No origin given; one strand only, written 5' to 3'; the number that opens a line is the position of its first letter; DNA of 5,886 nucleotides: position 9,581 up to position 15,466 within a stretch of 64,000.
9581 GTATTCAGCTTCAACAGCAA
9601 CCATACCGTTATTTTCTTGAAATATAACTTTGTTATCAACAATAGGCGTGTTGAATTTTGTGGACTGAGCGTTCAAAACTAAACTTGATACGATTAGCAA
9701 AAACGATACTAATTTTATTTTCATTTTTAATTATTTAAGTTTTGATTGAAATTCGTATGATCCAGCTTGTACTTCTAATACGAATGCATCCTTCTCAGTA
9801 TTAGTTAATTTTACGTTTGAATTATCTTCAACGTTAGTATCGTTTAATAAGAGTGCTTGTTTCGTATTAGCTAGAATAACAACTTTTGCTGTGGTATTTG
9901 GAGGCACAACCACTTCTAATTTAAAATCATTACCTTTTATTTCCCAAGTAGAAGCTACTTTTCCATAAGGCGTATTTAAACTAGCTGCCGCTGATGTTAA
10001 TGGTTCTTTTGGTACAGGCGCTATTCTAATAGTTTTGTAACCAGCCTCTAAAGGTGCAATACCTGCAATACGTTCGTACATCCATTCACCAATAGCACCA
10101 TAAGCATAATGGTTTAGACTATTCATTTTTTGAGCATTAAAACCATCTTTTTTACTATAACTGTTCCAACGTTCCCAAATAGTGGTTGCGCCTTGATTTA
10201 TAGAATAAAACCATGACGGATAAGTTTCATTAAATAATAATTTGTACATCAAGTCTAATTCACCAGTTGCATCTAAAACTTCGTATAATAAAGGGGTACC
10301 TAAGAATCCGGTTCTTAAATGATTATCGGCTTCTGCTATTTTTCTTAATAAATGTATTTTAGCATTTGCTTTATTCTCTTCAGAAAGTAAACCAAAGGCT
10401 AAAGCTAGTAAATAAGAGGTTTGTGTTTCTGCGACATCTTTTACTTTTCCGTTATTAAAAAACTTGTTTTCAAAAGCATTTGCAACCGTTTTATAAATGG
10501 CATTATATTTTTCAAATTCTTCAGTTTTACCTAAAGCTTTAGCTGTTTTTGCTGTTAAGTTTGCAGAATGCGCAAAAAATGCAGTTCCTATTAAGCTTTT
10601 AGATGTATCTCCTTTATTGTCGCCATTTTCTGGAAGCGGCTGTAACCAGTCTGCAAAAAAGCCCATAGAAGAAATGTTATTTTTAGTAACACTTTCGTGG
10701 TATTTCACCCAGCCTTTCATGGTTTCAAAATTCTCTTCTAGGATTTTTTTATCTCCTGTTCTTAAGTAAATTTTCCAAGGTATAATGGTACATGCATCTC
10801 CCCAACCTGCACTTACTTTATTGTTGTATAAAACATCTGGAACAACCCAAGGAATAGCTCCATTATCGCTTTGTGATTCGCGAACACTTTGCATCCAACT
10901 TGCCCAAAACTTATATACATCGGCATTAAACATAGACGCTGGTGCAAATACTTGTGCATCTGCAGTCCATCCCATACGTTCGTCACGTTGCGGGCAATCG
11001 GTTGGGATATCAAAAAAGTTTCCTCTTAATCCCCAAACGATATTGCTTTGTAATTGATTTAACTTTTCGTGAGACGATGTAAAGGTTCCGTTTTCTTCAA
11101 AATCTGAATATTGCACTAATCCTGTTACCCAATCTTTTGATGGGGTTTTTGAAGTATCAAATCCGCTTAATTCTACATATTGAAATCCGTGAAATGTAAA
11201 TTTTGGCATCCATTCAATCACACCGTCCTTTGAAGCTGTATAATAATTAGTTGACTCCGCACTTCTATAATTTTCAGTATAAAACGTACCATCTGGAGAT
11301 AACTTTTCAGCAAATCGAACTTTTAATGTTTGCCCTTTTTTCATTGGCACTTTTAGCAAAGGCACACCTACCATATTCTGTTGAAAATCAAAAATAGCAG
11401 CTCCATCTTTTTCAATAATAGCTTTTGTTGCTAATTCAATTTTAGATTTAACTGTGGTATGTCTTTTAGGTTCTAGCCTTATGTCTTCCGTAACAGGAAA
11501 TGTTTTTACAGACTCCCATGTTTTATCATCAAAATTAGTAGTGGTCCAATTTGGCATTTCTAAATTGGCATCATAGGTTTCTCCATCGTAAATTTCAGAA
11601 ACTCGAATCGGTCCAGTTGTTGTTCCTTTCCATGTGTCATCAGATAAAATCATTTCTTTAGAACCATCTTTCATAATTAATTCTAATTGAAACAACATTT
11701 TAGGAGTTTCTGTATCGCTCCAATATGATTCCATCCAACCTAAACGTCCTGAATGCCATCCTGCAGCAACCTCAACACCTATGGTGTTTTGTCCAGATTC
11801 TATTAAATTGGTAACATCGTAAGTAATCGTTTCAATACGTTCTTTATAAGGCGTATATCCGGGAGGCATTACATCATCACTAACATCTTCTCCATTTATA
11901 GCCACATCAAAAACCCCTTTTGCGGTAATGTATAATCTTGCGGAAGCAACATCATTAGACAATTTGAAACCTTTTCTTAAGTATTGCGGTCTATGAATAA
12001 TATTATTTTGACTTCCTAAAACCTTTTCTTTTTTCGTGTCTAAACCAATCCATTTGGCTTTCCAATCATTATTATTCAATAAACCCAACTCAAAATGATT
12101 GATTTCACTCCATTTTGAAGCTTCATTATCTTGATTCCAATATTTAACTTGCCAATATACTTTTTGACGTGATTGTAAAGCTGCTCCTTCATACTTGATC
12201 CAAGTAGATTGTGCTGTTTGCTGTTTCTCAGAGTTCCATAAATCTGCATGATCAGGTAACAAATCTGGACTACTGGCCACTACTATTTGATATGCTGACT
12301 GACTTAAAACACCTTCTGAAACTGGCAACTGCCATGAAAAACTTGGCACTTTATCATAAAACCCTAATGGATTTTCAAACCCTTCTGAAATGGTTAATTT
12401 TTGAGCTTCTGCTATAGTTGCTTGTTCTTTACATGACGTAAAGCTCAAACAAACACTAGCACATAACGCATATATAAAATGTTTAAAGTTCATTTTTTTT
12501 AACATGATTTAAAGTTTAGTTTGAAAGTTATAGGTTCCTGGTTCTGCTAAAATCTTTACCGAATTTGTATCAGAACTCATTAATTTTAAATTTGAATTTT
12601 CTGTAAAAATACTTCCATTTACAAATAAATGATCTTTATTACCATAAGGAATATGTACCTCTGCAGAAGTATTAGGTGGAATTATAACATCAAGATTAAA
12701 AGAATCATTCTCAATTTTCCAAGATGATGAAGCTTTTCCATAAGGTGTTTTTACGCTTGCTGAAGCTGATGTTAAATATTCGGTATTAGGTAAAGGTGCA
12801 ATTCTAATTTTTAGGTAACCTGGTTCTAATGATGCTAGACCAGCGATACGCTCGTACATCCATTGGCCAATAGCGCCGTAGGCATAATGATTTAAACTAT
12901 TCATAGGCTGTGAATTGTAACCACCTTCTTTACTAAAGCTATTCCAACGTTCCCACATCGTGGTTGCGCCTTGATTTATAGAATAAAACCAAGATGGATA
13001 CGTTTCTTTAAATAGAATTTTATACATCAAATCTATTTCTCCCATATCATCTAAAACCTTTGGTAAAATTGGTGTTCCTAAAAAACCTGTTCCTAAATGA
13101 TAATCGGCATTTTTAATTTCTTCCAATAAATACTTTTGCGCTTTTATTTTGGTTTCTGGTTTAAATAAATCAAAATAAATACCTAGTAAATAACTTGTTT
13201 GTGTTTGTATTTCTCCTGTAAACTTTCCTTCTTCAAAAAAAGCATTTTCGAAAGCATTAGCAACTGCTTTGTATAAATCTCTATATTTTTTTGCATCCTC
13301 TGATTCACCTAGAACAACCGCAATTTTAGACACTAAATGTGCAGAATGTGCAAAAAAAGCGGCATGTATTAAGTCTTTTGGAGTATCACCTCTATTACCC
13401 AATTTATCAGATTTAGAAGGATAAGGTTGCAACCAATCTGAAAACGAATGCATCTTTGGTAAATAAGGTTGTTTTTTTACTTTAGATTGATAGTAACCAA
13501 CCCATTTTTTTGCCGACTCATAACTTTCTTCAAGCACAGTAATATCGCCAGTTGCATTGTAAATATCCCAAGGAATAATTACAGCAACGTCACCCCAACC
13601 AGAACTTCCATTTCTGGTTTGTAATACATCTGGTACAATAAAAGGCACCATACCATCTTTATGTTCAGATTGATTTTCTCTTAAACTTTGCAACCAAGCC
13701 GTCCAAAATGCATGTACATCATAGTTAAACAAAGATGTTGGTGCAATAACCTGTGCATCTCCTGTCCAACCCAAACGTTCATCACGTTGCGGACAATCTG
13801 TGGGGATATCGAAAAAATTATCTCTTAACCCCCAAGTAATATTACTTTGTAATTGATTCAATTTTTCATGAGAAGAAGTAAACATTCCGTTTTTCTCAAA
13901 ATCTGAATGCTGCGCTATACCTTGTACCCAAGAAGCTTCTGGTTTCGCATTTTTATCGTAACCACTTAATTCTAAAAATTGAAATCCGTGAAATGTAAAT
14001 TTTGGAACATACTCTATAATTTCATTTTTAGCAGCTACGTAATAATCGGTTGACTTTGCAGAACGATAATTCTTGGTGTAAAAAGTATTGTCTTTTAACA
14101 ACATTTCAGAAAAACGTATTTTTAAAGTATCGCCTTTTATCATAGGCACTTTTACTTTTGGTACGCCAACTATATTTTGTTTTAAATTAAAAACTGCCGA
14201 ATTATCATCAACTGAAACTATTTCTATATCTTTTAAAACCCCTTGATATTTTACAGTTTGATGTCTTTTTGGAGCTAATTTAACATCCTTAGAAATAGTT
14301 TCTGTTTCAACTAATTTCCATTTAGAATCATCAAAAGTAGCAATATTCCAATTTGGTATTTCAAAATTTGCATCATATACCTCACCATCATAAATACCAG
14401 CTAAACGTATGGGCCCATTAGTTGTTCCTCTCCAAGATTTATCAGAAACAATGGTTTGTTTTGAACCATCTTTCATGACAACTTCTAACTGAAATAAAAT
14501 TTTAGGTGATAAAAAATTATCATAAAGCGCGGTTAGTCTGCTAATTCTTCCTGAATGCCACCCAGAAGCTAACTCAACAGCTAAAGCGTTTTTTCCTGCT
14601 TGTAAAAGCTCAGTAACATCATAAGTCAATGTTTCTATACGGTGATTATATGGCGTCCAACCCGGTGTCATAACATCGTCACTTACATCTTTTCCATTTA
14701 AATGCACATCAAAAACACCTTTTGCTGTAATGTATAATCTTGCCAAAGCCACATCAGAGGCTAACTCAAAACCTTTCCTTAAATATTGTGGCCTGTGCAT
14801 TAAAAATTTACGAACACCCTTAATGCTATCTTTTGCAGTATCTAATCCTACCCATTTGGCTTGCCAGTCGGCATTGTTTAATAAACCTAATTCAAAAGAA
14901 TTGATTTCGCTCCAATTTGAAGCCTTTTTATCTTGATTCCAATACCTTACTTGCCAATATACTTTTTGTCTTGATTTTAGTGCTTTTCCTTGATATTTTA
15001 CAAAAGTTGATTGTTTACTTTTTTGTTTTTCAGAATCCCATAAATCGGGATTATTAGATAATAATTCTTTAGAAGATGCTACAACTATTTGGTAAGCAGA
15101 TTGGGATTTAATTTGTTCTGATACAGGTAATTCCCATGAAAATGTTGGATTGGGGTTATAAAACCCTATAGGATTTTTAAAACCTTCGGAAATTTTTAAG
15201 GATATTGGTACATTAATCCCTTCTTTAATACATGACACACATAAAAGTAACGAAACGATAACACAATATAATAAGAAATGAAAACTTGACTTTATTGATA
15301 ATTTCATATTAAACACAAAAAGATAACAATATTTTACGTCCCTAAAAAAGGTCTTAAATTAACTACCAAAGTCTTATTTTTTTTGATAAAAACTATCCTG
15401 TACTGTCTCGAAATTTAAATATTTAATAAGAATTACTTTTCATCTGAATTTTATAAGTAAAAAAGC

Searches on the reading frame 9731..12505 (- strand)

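Call 6: search_protein_families(library=pfam, proteins=[window:9731-12505:-], max_evalue=0.00001)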
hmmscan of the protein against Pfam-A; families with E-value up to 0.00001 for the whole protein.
window:9731-12505:- (924 aa): 5 families
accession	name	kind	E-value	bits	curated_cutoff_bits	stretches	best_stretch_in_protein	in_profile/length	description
PF17389.8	Bac_rhamnosid6H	-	1.9e-114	382.9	24.5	1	471-813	2-339/339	Bacterial alpha-L-rhamnosidase 6 hairpin glycosidase domain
PF08531.16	Bac_rhamnosid_N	-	1.4e-49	168.7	25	1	185-350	2-166/172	Alpha-L-rhamnosidase N-terminal domain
PF25788.1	Ig_Rha78A_N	-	3.4e-31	108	27.4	1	37-144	4-105/105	Rha78A-like, N-terminal immunoglobulin domain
PF05592.18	Bac_rhamnosid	-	6.2e-25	87.5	22.2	1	366-464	4-100/102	Bacterial alpha-L-rhamnosidase concanavalin-like domain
PF17390.7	Bac_rhamnosid_C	-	1.4e-21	76.5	22.1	1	815-883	1-69/78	Bacterial alpha-L-rhamnosidase C-terminal domain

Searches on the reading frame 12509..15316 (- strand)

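Call 6: search_protein_families(library=pfam, proteins=[window:12509-15316:-], max_evalue=0.00001)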
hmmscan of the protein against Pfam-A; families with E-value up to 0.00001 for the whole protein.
window:12509-15316:- (935 aa): 5 families
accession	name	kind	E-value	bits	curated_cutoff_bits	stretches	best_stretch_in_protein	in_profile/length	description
PF17389.8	Bac_rhamnosid6H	-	5.9e-112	374.7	24.5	1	475-824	2-339/339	Bacterial alpha-L-rhamnosidase 6 hairpin glycosidase domain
PF08531.16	Bac_rhamnosid_N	-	4.4e-48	163.8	25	1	188-356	2-169/172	Alpha-L-rhamnosidase N-terminal domain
PF25788.1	Ig_Rha78A_N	-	3.4e-33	114.5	27.4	1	42-147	6-105/105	Rha78A-like, N-terminal immunoglobulin domain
PF17390.7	Bac_rhamnosid_C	-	1.2e-19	70.3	22.1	1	826-895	1-69/78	Bacterial alpha-L-rhamnosidase C-terminal domain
PF05592.18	Bac_rhamnosid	-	2.7e-18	66.2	22.2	1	369-467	3-99/102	Bacterial alpha-L-rhamnosidase concanavalin-like domain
